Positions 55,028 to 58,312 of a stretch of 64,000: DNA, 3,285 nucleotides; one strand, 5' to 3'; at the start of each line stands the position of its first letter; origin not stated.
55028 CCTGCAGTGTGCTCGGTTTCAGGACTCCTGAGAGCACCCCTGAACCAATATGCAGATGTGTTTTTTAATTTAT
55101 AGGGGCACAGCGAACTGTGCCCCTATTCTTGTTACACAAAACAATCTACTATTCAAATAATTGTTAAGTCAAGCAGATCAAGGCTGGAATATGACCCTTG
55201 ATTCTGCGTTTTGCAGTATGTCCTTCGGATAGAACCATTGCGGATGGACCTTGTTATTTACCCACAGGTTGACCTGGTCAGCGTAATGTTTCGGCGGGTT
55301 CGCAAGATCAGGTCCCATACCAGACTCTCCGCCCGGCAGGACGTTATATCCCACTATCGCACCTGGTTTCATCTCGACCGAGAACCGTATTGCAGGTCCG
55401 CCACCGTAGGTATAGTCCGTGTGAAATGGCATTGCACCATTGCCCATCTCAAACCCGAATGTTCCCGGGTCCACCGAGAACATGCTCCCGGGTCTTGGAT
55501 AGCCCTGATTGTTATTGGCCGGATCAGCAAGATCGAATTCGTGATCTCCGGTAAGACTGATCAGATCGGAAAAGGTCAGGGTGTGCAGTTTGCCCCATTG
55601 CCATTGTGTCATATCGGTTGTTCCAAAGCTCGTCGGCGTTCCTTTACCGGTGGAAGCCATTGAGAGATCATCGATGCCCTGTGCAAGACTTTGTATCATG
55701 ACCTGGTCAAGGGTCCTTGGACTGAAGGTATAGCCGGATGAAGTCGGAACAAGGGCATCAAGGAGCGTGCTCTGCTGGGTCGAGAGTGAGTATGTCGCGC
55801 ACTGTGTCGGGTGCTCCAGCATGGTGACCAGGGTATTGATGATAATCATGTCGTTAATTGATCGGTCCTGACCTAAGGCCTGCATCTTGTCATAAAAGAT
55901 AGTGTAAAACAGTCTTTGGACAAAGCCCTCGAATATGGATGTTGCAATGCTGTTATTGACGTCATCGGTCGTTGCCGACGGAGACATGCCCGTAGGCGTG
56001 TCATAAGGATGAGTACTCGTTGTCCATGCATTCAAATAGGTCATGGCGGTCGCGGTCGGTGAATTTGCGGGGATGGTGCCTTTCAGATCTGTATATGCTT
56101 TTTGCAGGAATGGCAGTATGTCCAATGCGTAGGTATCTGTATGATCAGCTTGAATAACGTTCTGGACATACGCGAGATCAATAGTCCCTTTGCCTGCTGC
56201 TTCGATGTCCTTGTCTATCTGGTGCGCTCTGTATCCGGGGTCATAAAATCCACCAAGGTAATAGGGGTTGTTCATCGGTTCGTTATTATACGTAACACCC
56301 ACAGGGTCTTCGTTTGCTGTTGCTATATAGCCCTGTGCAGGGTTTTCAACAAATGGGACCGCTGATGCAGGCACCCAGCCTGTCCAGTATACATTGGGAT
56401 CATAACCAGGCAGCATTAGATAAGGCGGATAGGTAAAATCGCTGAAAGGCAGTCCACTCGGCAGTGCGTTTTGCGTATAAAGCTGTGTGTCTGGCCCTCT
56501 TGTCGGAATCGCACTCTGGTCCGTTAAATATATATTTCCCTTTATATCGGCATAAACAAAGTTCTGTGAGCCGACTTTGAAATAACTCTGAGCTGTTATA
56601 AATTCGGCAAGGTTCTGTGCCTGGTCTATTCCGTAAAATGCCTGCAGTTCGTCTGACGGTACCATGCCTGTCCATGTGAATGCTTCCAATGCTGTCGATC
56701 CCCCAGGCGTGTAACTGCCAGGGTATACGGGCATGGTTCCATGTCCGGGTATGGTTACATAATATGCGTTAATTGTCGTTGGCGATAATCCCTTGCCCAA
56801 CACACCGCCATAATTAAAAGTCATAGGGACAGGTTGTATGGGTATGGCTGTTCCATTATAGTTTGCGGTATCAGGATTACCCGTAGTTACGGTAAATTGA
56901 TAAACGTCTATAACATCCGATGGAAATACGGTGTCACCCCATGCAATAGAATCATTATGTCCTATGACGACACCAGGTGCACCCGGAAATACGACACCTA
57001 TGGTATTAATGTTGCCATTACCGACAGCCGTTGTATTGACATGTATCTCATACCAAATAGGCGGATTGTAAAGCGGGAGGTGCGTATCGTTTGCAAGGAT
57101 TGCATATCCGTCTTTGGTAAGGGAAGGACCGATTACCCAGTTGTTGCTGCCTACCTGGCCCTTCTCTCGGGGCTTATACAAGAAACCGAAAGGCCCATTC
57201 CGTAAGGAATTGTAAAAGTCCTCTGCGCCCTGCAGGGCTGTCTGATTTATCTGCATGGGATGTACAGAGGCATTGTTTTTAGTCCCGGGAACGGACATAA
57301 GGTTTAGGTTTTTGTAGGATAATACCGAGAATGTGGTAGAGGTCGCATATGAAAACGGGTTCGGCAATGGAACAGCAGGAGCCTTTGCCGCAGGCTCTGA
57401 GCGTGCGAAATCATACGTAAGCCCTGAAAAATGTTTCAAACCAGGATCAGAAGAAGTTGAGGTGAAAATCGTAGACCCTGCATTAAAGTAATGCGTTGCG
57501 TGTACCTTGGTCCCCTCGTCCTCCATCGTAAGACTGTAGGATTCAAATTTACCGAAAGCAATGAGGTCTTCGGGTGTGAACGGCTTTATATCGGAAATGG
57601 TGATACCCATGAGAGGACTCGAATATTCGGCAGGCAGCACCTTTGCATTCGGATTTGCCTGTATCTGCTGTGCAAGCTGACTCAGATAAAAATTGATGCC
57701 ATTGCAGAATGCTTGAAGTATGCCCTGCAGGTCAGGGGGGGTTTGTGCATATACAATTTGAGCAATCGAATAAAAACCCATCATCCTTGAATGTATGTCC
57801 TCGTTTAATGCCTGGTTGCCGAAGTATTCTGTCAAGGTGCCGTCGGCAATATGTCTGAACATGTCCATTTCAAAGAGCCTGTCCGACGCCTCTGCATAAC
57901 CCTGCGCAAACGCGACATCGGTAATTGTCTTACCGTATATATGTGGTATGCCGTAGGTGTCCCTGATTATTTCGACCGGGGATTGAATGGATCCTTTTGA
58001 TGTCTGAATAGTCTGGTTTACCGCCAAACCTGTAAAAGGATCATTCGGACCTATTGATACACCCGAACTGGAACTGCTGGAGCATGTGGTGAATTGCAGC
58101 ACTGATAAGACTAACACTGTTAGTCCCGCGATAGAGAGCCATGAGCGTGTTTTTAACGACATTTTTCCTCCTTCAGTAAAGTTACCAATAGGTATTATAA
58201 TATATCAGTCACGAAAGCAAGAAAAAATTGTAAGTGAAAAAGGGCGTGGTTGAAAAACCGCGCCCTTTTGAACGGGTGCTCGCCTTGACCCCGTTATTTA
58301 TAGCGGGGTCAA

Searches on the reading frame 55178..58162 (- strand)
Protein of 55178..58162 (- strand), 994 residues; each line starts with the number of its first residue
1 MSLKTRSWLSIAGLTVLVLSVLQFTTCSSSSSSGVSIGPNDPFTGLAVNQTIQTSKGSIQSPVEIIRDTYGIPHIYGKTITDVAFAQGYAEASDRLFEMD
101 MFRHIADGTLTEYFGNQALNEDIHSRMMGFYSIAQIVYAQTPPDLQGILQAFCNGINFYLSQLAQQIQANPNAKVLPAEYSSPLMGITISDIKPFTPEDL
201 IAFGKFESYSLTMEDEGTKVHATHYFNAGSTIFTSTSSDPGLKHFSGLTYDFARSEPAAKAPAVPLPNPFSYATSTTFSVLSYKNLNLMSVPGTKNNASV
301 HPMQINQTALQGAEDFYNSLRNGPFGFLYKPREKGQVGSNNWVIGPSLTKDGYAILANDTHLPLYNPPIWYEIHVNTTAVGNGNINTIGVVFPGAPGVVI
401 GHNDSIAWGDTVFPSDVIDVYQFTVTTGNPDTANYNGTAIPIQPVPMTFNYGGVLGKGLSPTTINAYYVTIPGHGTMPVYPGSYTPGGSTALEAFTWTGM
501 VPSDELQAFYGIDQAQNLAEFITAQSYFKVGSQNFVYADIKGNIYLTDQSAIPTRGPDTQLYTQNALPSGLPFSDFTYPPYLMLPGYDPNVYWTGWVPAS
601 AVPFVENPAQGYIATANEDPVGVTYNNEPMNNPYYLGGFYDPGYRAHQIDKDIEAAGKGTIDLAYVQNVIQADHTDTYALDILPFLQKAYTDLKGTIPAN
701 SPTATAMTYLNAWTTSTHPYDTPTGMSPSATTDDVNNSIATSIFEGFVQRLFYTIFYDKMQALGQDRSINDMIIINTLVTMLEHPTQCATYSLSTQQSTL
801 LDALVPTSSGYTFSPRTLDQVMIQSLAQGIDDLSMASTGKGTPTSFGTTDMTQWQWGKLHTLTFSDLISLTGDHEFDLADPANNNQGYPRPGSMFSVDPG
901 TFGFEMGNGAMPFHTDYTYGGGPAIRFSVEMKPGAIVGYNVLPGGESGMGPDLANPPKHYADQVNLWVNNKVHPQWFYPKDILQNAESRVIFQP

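Call 19: search_protein_families(library=pfam, proteins=[window:55178-58162:-], max_evalue=0.00001)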
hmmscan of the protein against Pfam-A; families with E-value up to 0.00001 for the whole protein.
window:55178-58162:- (994 aa): 1 family
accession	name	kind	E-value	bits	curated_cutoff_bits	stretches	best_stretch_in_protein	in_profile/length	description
PF01804.23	Penicil_amidase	-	1.7e-139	467.3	21.3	1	62-982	1-673/675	Penicillin amidase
